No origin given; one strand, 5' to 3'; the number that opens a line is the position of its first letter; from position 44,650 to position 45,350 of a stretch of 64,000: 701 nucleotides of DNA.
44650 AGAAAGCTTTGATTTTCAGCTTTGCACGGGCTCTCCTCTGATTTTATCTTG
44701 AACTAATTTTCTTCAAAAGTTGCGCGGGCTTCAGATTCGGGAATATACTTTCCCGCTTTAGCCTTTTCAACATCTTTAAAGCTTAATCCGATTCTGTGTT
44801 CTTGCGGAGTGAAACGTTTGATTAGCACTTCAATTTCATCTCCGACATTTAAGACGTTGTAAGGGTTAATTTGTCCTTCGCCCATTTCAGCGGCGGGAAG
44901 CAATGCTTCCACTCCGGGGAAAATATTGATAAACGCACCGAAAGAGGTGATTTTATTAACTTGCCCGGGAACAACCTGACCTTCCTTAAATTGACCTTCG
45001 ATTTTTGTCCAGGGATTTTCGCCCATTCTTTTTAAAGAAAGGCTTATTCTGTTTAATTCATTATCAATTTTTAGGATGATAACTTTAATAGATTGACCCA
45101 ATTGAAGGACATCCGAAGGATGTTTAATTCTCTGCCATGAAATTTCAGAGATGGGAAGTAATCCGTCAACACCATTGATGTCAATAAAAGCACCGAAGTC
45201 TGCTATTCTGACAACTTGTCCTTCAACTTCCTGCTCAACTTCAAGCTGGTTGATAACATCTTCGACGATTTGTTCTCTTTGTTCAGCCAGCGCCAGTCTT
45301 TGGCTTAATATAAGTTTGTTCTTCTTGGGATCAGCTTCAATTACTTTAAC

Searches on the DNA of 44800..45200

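Call 45: search_with_rna_model(model_id=R1, source=window, start=44800, end=45200, filters=off, max_evalue=1, show_alignments=1)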
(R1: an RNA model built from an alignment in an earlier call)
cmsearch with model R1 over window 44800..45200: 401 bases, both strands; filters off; matches with E-value up to 1: 3.
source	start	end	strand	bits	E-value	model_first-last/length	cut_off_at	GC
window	44976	45047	-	21.5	3.4e-05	1-80/80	no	0.38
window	44925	44958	+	8.6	0.088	1-80/80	no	0.32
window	45022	45082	+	7.8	0.14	1-80/80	no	0.25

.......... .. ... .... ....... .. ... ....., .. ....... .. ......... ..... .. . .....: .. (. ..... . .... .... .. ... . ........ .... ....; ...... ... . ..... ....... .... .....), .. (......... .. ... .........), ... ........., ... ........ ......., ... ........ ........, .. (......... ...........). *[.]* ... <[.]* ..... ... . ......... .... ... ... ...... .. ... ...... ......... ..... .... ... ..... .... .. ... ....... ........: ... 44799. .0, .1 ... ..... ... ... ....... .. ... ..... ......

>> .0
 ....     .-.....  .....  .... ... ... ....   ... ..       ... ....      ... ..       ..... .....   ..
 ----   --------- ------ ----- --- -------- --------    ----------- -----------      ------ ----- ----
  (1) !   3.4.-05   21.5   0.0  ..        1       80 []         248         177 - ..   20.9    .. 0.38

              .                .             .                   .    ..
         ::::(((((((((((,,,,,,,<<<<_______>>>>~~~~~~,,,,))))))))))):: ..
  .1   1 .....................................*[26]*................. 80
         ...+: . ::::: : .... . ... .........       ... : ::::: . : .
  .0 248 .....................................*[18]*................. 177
